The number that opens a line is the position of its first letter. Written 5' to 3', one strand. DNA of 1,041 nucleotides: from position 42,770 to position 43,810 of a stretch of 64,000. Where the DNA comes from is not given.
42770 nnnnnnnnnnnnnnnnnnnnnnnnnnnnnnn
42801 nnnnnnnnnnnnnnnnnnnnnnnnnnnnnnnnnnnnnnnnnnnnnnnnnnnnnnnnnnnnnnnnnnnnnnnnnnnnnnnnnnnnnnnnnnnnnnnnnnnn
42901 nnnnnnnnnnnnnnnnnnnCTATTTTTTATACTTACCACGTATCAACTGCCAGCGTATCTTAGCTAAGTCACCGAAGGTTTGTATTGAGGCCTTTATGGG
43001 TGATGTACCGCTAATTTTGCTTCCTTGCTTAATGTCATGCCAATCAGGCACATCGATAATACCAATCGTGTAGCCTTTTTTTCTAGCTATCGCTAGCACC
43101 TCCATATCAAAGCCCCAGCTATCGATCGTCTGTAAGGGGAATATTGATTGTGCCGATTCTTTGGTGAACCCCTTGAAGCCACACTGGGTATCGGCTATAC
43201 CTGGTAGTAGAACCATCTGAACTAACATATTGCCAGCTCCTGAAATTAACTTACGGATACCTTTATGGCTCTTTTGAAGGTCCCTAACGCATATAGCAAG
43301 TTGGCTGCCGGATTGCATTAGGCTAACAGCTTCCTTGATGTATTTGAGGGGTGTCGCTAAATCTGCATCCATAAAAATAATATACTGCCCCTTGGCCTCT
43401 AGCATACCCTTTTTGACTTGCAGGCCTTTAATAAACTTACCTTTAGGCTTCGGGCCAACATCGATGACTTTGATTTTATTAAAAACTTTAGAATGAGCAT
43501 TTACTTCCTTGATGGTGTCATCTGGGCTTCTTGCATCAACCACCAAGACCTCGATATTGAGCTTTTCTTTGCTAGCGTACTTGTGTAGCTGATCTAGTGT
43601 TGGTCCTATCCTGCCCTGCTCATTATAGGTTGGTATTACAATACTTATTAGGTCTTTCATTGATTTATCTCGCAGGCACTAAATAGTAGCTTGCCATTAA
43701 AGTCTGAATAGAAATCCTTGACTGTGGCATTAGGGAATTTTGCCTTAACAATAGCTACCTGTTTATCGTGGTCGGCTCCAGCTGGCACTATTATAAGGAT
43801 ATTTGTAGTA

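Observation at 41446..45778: GtrA / GT2 / double GT-C glycosylation cassette inserted inside the conserved dnaX-(dnaB)-ybaB-recR block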

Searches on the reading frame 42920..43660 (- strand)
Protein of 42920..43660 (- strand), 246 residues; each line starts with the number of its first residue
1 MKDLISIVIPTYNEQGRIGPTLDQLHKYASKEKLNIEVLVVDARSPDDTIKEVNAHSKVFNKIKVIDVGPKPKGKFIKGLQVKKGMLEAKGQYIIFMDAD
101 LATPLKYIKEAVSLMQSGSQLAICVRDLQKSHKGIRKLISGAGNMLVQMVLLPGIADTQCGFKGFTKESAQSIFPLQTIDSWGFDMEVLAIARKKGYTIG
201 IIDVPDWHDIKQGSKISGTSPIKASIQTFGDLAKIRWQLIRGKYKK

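Call 3: search_protein_families(library=pfam, proteins=[window:42920-43660:-], max_evalue=0.01)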
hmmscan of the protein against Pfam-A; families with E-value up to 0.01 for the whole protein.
window:42920-43660:- (246 aa): 3 families
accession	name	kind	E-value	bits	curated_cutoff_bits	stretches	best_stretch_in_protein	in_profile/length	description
PF00535.33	Glycos_transf_2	-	1.5e-21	77.5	23.3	1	6-173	1-167/168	Glycosyl transferase family 2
PF10111.15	Glyco_tranf_2_2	-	3.9e-07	30.3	27.3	1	6-117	1-108/276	Glycosyltransferase like family 2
PF13641.12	Glyco_tranf_2_3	-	3.7e-05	24.3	27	1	5-117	3-113/230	Glycosyltransferase like family 2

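Call 4: search_protein_families(library=ncbifam, proteins=[window:42920-43660:-], max_evalue=0.01)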
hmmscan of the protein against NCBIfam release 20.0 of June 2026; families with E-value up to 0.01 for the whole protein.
window:42920-43660:- (246 aa): 19 families
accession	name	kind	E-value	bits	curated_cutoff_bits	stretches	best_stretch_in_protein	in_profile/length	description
TIGR04283.1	glyco_like_mftF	equivalog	1.1e-14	54.6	182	1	5-125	1-107/221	TIGR04283 family arsenosugar biosynthesis glycosyltransferase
NF038302.1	EPS_HpsE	equivalog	6.5e-14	51.6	300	1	5-123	3-119/307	hormogonium polysaccharide biosynthesis glycosyltransferase HpsE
NF010496.0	PRK13915.1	equivalog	4.9e-13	48.8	262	1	4-104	32-130/307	glucosyl-3-phosphoglycerate synthase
NF047588.1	GlcsyltransPgfSStrep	equivalog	9.7e-11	41.4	500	1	5-177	3-171/308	glycosyltransferase PgfS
NF045692.1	OglycostaseCruG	equivalog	1.8e-10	40.3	600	1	5-103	43-140/386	2'-O-glycosyltransferase CruG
NF007986.1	PRK10714.1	equivalog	1.2e-09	37.6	529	1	5-168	8-167/316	undecaprenyl-phosphate 4-deoxy-4-formamido-L-arabinose transferase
TIGR04182.1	glyco_TIGR04182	equivalog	1.7e-09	37.5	325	1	5-204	2-188/293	S-layer glycoprotein N-glycosyltransferase AglJ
NF041875.1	EPS_EpsD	equivalog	5.1e-09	36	370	1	5-119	1-108/325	exopolysaccharide biosynthesis glycosyltransferase EpsD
TIGR03937.1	PgaC_IcaA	equivalog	9e-09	34.8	422.3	1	3-102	45-137/407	poly-beta-1,6-N-acetyl-D-glucosamine synthase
NF047683.1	TeichurnBiosyTuaG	equivalog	1e-07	31.9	400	1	2-117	5-113/252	teichuronic acid biosynthesis protein TuaG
NF007482.0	PRK10073.1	equivalog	6.2e-07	28.7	423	1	3-101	6-96/334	glycosyltransferase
TIGR03469.1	HpnB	hypoth_equivalog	4.7e-06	25.9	379.25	1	5-117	46-162/386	hopene-associated glycosyltransferase HpnB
TIGR03111.1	glyc2_xrt_Gpos1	hypoth_equivalog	1.1e-05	24.5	363.95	1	5-120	51-161/439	TIGR03111 family XrtG-associated glycosyltransferase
NF041391.1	DPhHxTase_Halo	equivalog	3.6e-05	22.9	375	1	11-203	3-180/213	dolichyl-phosphate hexose transferase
NF038299.1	EPS_HpsN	equivalog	7.8e-05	21.8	425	1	4-120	2-111/317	hormogonium polysaccharide biosynthesis glycosyltransferase HpsN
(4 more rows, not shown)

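Call 14: search_solved_structures(query=window:42920-43660:-, max_evalue=0.01, show_alignments=3)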
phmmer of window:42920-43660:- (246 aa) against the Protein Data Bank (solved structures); distinct sequences matched with E-value up to 0.01: 26.
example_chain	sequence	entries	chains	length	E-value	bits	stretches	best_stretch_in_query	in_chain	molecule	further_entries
5mlz_A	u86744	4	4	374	1.1e-13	54.8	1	5-211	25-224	Dolichol monophosphate mannose synthase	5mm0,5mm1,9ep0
5ekp_C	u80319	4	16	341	6.7e-07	32.5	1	5-133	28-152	Uncharacterized glycosyltransferase sll0501 | Glycosyltransferase sll0501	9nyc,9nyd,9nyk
5eke_A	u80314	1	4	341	6.7e-07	32.5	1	5-133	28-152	Uncharacterized glycosyltransferase sll0501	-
9nye_A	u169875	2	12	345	6.9e-07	32.5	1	5-133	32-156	Glycosyltransferase sll0501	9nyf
5tze_C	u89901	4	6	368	3.4e-05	26.9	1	5-117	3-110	Glycosyl transferase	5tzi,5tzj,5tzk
5hea_A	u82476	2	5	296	3.8e-05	26.8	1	3-125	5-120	Putative glycosyltransferase (GalT1)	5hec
3ckj_A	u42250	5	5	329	4.8e-05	26.4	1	5-105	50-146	Putative uncharacterized protein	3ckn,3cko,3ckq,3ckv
5tz8_A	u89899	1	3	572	6.1e-05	26.1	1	5-117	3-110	Glycosyl transferase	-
9hwj_A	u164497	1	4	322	8.5e-05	25.6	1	5-168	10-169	Undecaprenyl-phosphate 4-deoxy-4-formamido-L-arabinose transferase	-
9jma_A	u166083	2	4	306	0.00021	24.3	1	4-121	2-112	GalNAc(5)-diNAcBac-PP-undecaprenol beta-1,3-glucosyltransferase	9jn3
4y6n_A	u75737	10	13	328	0.00025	24.1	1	5-119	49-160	Glucosyl-3-phosphoglycerate synthase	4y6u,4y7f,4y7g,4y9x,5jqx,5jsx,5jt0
3e25_A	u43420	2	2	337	0.00027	24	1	5-119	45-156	Putative uncharacterized protein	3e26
4ddz_A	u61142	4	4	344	0.00028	24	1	5-119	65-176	GLUCOSYL-3-PHOSPHOGLYCERATE SYNTHASE (GpgS) | Glucosyl-3-phosphoglycerate synthase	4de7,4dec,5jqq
9bhc_C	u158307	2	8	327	0.0003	23.8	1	5-167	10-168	Undecaprenyl-phosphate 4-deoxy-4-formamido-L-arabinose transferase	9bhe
7pdo_A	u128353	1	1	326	0.00034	23.7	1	5-105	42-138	Glucosyl-3-phosphoglycerate synthase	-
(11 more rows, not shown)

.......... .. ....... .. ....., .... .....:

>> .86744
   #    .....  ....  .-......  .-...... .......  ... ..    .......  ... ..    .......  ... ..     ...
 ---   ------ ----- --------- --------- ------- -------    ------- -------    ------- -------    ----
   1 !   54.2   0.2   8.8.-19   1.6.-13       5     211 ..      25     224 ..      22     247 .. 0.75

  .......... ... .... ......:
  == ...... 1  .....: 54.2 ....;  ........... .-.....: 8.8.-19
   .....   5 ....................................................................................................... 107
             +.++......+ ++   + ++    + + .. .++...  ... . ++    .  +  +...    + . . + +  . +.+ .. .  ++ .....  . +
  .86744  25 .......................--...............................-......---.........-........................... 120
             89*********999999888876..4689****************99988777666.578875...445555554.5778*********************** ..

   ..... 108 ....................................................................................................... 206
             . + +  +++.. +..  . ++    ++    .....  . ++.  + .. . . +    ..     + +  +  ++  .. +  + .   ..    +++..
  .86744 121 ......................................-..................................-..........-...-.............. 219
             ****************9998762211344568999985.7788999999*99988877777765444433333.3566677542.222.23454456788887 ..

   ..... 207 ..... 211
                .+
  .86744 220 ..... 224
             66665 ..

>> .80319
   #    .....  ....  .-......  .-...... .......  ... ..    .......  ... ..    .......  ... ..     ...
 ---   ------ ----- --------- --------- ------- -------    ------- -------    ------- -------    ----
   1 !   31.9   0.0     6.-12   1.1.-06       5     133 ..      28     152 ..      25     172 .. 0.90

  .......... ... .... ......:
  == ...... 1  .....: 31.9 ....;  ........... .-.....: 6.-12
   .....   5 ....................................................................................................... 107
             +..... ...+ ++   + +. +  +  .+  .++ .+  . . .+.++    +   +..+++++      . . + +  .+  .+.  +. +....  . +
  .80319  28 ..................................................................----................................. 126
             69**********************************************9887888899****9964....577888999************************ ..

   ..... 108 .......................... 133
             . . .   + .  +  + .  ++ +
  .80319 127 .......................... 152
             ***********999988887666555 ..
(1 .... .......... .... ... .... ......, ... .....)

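Call 37: find_homologous_proteins(query=window:42920-43660:-, max_evalue=0.00001)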
Query window:42920-43660:- (246 aa): 2015 proteins with E <= 0.00001 among 2476 candidates; the best 120 are listed.
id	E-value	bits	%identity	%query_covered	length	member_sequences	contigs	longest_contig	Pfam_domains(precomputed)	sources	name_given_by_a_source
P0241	1.7e-155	534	99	100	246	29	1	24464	PF10111.15,PF00535.33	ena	-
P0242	2.1e-118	412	74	98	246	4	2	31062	PF10111.15,PF00535.33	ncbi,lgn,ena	-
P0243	4.4e-117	408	72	100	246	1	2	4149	PF10111.15,PF13641.13,PF00535.33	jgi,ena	jgi:glycosyltransferase involved in cell wall biosynthesis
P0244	5.8e-117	408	72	100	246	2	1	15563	PF10111.15,PF00535.33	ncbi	-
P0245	5.9e-117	408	72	100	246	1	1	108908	PF10111.15,PF00535.33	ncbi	-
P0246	1.9e-116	406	74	98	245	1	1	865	PF00535.33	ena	-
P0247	2.1e-116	406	73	98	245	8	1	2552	PF10111.15,PF13641.13,PF00535.33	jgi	-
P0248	2.4e-116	406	73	98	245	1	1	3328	PF10111.15,PF13641.13,PF00535.33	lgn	-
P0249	2.8e-116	405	74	98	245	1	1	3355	PF10111.15,PF13641.13,PF00535.33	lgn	-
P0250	5.0e-116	405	73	98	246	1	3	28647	PF00535.33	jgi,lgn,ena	-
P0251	8.7e-116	404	71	100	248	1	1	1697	PF10111.15,PF13641.13,PF00535.33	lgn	-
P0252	9.9e-116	404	73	98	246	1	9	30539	PF10111.15,PF13641.13,PF00535.33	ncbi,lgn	-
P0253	1.2e-115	403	72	100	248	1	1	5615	PF10111.15,PF00535.33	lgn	-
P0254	2.4e-115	402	71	100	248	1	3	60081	PF10111.15,PF00535.33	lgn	-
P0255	4.7e-115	401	73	98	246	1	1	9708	PF10111.15,PF13641.13,PF00535.33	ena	-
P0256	4.7e-115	401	73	98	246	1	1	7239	PF13641.13,PF00535.33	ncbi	-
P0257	5.4e-115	401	73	98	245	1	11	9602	PF00535.33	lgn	-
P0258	6.5e-115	401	71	100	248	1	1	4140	PF10111.15,PF00535.33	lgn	-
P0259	1.2e-114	400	71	100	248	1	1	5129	PF10111.15,PF00535.33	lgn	-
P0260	1.2e-114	400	71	100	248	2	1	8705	PF10111.15,PF13641.13,PF00535.33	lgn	-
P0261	2.5e-114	399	72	98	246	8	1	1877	PF10111.15,PF13641.13,PF00535.33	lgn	-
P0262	4.2e-114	398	71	100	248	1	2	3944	PF10111.15,PF00535.33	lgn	-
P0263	6.1e-114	398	70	100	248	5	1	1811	PF10111.15,PF13641.13,PF00535.33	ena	-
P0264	9.3e-114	397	70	100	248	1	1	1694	PF10111.15,PF13641.13,PF00535.33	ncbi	-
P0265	1.1e-113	397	73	98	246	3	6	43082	PF13641.13,PF00535.33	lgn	-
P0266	1.2e-113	397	71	98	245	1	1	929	PF13641.13,PF00535.33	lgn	-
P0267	1.3e-113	397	71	100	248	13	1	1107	PF10111.15,PF00535.33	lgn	-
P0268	1.9e-113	396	71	100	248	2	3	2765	PF10111.15,PF00535.33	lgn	-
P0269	2.0e-113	396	71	98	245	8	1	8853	PF00535.33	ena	-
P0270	2.7e-113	396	71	98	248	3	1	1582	PF10111.15,PF13641.13,PF00535.33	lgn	-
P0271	5.9e-113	394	71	98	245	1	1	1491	PF13641.13,PF00535.33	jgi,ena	jgi:dolichyl-phosphate beta-glucosyltransferase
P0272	6.3e-113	394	71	98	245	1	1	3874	PF13641.13,PF00535.33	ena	-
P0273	6.7e-113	394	71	98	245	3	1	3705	PF00535.33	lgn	-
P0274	1.9e-112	393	69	98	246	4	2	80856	PF10111.15,PF13641.13,PF00535.33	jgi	jgi:dolichyl-phosphate beta-glucosyltransferase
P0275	2.2e-112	393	73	98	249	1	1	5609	PF10111.15,PF00535.33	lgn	-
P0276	2.4e-112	392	71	98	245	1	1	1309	PF10111.15,PF00535.33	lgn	-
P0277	5.9e-112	391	71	98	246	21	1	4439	PF10111.15,PF13641.13,PF00535.33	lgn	-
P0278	7.8e-112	391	70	100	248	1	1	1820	PF10111.15,PF13641.13,PF00535.33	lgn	-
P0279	1.2e-111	390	69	100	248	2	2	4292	PF10111.15,PF13641.13,PF00535.33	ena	-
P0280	1.2e-111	390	69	98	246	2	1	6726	PF00535.33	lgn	-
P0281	2.5e-111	389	72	98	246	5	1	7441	PF10111.15,PF00535.33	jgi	jgi:dolichyl-phosphate beta-glucosyltransferase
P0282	4.4e-111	388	69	98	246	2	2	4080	PF13641.13,PF00535.33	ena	-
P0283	7.5e-110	384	67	98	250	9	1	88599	PF10111.15,PF00535.33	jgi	-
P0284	1.7e-109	383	68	100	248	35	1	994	PF10111.15,PF00535.33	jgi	jgi:dolichyl-phosphate beta-glucosyltransferase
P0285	2.7e-109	382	70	98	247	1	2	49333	PF00535.33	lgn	-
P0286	5.2e-109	382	70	98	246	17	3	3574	PF10111.15,PF13641.13,PF00535.33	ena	-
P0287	1.2e-108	380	69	100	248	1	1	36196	PF10111.15,PF13641.13,PF00535.33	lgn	-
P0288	1.6e-108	380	68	100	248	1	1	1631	PF10111.15,PF13641.13,PF00535.33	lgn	-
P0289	2.6e-107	376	68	100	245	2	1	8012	PF13641.13,PF00535.33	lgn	-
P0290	6.6e-107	375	68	98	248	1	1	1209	PF10111.15,PF00535.33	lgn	-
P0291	3.2e-105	369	67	98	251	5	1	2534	PF10111.15,PF13641.13,PF00535.33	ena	-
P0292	7.4e-104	365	67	100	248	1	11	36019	PF10111.15,PF13641.13,PF00535.33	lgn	-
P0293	1.0e-103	364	64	100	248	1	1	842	PF10111.15,PF13641.13,PF00535.33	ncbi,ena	-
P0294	3.0e-103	363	66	99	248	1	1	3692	PF13641.13,PF00535.33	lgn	-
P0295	3.7e-102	359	64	99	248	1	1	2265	PF13641.13,PF00535.33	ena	-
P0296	4.2e-102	359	64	100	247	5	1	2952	PF13641.13,PF00535.33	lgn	-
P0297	1.9e-93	331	60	100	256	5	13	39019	PF10111.15,PF13641.13,PF00535.33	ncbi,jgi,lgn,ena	ncbi:MAG: glycosyltransferase [Candidatus Saccharibacteria bacterium]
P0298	1.0e-91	325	60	98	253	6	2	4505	PF13641.13,PF00535.33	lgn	-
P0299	1.2e-91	325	60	98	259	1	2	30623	PF10111.15,PF00535.33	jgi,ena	-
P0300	5.2e-91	323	59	100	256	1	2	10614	PF13641.13,PF00535.33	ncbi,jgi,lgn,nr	ncbi:glycosyltransferase [Candidatus Saccharibacteria bacterium]|nr:glycosyltransferase [Candidatus 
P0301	7.9e-91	322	60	98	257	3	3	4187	PF13641.13,PF00535.33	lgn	-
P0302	9.6e-91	322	60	98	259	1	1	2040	PF13641.13,PF00535.33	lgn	-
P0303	4.7e-90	319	60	98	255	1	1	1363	PF13641.13,PF00535.33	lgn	-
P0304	7.1e-90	319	60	100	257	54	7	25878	PF10111.15,PF00535.33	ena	-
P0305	1.1e-89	318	59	98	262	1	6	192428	PF10111.15,PF00535.33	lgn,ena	-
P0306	2.4e-89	317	57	98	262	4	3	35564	PF10111.15,PF13641.13,PF00535.33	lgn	-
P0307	1.0e-88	315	60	100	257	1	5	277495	PF10111.15,PF00535.33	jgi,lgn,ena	-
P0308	2.1e-88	314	57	98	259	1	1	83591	PF00535.33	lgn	-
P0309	2.6e-88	314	59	98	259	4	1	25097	PF10111.15,PF13641.13,PF00535.33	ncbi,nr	ncbi:glycosyltransferase [bacterium]|nr:glycosyltransferase [bacterium]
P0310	2.8e-88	314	58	98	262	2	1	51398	PF00535.33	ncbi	-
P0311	3.0e-88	314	60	98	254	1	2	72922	PF10111.15,PF00535.33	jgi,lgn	-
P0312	7.6e-88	312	57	98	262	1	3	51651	PF00535.33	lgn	-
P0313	8.5e-88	312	59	98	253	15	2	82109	PF10111.15,PF13641.13,PF00535.33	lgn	-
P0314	1.4e-87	311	57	98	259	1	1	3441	PF13641.13,PF00535.33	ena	-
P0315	5.4e-87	309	58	98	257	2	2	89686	PF10111.15,PF00535.33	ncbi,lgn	-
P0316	5.4e-87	309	57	98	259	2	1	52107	PF10111.15,PF00535.33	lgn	-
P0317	2.0e-86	308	59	98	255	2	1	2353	PF10111.15,PF00535.33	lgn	-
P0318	2.4e-86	307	58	98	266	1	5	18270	PF10111.15,PF00535.33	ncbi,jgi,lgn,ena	-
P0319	2.8e-86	307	58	97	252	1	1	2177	PF13641.13,PF00535.33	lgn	-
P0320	3.8e-86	307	57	98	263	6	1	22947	PF00535.33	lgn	-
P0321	4.0e-86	307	57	98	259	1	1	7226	PF10111.15,PF00535.33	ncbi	-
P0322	1.4e-85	305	56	98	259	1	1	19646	PF13641.13,PF00535.33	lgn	-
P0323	1.5e-85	305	58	98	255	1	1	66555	PF10111.15,PF00535.33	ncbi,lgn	-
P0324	3.0e-85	304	57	98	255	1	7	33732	PF10111.15,PF00535.33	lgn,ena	-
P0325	1.8e-84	301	58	98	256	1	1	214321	PF00535.33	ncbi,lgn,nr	ncbi:glycosyltransferase [Candidatus Saccharibacteria bacterium]|nr:glycosyltransferase [Candidatus 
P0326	4.0e-84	300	58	98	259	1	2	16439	PF10111.15,PF00535.33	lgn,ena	-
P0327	1.1e-83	299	56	98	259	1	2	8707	PF10111.15,PF00535.33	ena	-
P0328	1.1e-83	299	55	100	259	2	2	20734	PF13641.13,PF00535.33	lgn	-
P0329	9.0e-83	296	56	98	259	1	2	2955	PF10111.15,PF00535.33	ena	-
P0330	9.1e-83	296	57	98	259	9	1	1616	PF10111.15,PF00535.33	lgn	-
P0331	1.4e-82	295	55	98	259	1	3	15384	PF10111.15,PF00535.33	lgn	-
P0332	1.5e-82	295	55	100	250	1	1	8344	PF10111.15,PF13641.13,PF00535.33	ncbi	-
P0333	5.1e-82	293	56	98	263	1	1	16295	PF10111.15,PF13641.13,PF00535.33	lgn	-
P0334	5.5e-82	293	56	100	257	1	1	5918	PF10111.15,PF00535.33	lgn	-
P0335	1.1e-81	292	55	98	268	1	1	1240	PF10111.15,PF00535.33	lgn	-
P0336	1.4e-81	292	54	100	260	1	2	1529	PF10111.15,PF13641.13,PF00535.33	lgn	-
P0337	1.7e-81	291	55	98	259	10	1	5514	PF10111.15,PF00535.33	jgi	jgi:dolichyl-phosphate beta-glucosyltransferase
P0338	2.4e-81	291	54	98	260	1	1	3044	PF13641.13,PF00535.33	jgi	-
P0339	3.8e-81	290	57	98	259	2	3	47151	PF10111.15,PF00535.33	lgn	-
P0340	4.5e-81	290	56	98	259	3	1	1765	PF10111.15,PF00535.33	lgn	-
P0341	7.2e-81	289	55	98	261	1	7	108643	PF10111.15,PF13641.13,PF00535.33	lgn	-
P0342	1.6e-80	288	57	98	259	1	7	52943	PF10111.15,PF00535.33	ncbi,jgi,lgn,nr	ncbi:MAG: hypothetical protein QG675_137 [Patescibacteria group bacterium]|jgi:glycosyltransferase i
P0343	2.1e-80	288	54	98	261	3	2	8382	PF10111.15,PF13641.13,PF00535.33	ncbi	-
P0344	1.2e-79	285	53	98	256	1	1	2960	PF10111.15,PF13641.13,PF00535.33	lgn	-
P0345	2.5e-79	284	53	98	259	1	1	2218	PF10111.15,PF13641.13,PF00535.33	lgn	-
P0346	7.3e-78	280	52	98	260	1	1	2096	PF10111.15,PF13641.13,PF00535.33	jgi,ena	-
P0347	1.0e-77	279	51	98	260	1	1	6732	PF10111.15,PF13641.13,PF00535.33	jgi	jgi:dolichyl-phosphate beta-glucosyltransferase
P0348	1.2e-77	279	53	98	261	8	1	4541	PF10111.15,PF13641.13,PF00535.33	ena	-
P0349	1.9e-77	278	54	99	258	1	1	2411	PF13641.13,PF00535.33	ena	-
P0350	3.7e-77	277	55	98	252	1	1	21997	PF10111.15,PF13641.13,PF00535.33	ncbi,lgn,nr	ncbi:MAG: glycosyltransferase [bacterium]|nr:glycosyltransferase [bacterium]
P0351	1.3e-76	275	54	98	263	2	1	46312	PF10111.15,PF13641.13,PF00535.33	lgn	-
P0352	2.6e-76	275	54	98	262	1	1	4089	PF00535.33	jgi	-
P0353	4.7e-76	274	76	65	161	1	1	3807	PF00535.33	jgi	jgi:dolichyl-phosphate beta-glucosyltransferase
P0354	5.4e-76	273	54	98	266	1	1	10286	PF10111.15,PF00535.33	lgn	-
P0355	6.6e-76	273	53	98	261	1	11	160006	PF00535.33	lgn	-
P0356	1.2e-75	272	54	98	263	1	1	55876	PF10111.15,PF00535.33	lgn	-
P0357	2.4e-75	271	53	98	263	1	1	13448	PF00535.33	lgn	-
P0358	2.4e-75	271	53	98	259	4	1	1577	PF13641.13,PF00535.33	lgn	-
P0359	2.5e-75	271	53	100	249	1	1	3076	PF10111.15,PF13641.13,PF00535.33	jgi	jgi:dolichyl-phosphate beta-glucosyltransferase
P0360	5.2e-75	270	53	98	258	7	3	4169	PF13641.13,PF00535.33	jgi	jgi:dolichyl-phosphate beta-glucosyltransferase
